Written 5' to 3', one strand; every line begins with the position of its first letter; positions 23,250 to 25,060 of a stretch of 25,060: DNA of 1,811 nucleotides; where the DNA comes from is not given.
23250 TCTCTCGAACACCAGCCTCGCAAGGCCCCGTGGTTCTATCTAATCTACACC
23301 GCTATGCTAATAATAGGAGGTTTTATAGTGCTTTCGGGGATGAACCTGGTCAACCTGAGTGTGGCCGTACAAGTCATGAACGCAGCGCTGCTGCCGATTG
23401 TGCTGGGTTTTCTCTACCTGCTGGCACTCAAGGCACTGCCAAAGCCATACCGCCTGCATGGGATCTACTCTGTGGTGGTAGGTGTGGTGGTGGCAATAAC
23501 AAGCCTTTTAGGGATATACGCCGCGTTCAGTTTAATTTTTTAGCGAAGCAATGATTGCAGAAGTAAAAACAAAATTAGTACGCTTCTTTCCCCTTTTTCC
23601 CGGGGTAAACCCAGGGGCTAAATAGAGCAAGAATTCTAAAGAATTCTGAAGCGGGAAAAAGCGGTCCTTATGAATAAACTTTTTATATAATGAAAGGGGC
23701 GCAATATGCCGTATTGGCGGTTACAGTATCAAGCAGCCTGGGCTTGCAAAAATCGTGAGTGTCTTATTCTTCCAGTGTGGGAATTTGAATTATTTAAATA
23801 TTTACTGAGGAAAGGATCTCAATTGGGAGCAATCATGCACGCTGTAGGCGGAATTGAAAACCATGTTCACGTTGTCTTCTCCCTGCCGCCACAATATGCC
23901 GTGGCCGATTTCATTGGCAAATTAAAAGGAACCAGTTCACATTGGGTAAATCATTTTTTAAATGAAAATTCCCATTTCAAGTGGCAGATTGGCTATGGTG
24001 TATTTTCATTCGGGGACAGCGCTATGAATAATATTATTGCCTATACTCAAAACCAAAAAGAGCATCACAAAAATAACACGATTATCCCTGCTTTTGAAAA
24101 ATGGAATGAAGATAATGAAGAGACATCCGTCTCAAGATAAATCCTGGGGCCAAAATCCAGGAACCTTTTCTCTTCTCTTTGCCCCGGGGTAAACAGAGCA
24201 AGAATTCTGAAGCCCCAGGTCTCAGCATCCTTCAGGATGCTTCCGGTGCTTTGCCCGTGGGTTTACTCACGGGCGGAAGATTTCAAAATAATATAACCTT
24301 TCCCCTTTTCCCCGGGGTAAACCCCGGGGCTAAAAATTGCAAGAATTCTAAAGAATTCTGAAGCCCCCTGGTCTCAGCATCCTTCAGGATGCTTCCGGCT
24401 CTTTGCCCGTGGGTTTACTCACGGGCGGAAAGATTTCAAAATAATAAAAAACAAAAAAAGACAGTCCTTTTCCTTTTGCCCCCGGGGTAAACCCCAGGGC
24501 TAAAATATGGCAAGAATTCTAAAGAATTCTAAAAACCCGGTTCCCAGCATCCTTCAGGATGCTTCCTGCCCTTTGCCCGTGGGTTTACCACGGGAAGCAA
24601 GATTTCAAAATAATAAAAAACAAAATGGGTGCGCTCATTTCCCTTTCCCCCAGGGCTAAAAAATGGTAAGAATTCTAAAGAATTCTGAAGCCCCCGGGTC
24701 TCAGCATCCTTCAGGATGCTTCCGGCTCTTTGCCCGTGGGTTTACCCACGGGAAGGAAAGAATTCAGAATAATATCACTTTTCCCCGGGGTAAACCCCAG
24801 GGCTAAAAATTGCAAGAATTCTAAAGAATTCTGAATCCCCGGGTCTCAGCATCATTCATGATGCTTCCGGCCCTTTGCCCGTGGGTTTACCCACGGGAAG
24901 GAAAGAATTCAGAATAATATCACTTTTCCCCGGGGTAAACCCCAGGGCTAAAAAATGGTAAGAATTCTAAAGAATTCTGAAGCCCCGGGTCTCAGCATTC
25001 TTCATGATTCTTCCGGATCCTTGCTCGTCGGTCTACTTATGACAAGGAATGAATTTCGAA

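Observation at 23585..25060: RAYT-type HUH transposase flanked by a tandem array of four-hairpin composite repeats (REPIN/BIME-like) running to the contig end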

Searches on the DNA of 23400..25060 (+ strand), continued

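Call 48: search_with_rna_model(model_id=R1, sources=[L004, L005, L006, L007, L008, L009, L010, L011, L012, L013, L014, L015, L016, L017, L018, L020, L021, L022, L023, L024], max_evalue=10)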
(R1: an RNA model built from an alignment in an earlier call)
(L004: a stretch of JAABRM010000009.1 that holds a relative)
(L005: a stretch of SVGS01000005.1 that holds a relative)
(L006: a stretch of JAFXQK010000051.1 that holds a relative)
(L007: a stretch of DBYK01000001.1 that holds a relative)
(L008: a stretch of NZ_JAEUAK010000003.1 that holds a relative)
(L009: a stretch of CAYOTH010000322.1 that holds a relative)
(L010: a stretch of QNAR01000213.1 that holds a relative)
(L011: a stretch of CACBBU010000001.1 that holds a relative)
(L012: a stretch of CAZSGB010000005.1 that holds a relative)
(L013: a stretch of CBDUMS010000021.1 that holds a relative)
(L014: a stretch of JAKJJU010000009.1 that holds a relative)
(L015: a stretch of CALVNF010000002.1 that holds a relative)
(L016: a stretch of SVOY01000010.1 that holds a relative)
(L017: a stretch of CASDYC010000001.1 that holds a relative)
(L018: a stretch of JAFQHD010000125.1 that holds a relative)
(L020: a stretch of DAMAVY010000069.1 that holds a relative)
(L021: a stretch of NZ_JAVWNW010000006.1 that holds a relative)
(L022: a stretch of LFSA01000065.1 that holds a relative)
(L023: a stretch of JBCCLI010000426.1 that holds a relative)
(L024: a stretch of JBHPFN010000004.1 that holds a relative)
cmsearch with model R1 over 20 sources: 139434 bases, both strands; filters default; matches with E-value up to 10: 9.
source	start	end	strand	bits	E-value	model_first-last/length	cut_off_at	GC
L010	482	517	+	17.8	0.013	1-53/53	no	0.28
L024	3898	3934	+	16.8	0.024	1-53/53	no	0.3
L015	6113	6132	-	14.9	0.075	33-52/53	no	0.25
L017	2551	2570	+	14.9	0.075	33-52/53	no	0.25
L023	3370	3407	-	10.2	1.2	1-53/53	no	0.42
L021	4263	4308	+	8.4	3.4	1-53/53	no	0.26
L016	2408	2451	-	7.7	5.1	1-53/53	no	0.52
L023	3386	3405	+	7.5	6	3-22/53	no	0.5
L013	6117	6128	-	7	7.7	7-18/53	no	0.5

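Call 69: search_with_rna_model(model_id=R1, source=L109, max_evalue=1)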
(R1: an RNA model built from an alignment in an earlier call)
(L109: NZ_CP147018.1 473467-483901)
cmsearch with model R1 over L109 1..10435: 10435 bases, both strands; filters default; matches with E-value up to 1: 0.
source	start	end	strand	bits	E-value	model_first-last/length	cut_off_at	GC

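Call 73: search_with_rna_model(model_id=R1, sources=[L110, L111, L112, L113], max_evalue=0.01)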
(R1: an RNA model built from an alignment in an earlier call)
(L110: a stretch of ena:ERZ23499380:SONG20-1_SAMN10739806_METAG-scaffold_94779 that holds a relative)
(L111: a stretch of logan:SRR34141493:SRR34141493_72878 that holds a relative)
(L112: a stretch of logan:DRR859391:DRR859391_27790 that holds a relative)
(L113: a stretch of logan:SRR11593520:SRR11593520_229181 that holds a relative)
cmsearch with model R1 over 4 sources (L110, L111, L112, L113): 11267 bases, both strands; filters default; matches with E-value up to 0.01: 19.
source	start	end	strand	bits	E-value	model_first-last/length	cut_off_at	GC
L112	2365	2417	-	64.8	9.7e-16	1-53/53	no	0.6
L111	40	92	+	60.3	1.4e-14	1-53/53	no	0.64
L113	810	862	+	60.3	1.4e-14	1-53/53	no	0.64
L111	99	151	-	57.8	6e-14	1-53/53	no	0.55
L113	869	921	-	57.8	6e-14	1-53/53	no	0.55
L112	2306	2358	+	56.7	1.1e-13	1-53/53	no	0.58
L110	232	284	-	55.4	2.4e-13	1-53/53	no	0.57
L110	793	845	-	50.8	3.7e-12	1-53/53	no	0.55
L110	891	943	+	49.2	9.3e-12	1-53/53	no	0.49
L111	709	761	-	48.5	1.4e-11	1-53/53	no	0.64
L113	1479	1531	-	48.5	1.4e-11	1-53/53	no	0.64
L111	649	702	+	48.1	1.8e-11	1-53/53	no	0.54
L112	2918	2971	+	48.1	1.8e-11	1-53/53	no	0.54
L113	1419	1472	+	48.1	1.8e-11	1-53/53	no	0.54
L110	960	997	-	35.3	3.6e-08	16-53/53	5'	0.5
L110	164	216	+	33.5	9.9e-08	1-53/53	no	0.49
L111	738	774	+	21.9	9.3e-05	1-53/53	no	0.7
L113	1508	1544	+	21.9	9.3e-05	1-53/53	no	0.7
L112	2978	2993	-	14.7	0.0068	38-53/53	5'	0.62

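Call 90: search_dna_similar(query=L109:4884-4925:+, collection=plasmids, mode=distant, max_evalue=0.001, max_rows=10)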
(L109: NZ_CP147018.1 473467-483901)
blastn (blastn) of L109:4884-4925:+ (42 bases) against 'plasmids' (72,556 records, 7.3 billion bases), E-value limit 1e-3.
Records with a match: 1; places in all: 3; records where one place covers at least 80% of the query: 1.
Best place of each record, by identity: >=99% 1.
By first word of the organism name: Bernardetia 1.
By predicted mobility (MOB-suite, as given by PLSDB): non-mobilizable 1.
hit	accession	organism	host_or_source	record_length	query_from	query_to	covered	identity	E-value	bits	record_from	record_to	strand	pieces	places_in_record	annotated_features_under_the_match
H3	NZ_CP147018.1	Bernardetia sp. Wsw4-3y2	Red alga,Red algae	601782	1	42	100%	100.0%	6e-13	77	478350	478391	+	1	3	none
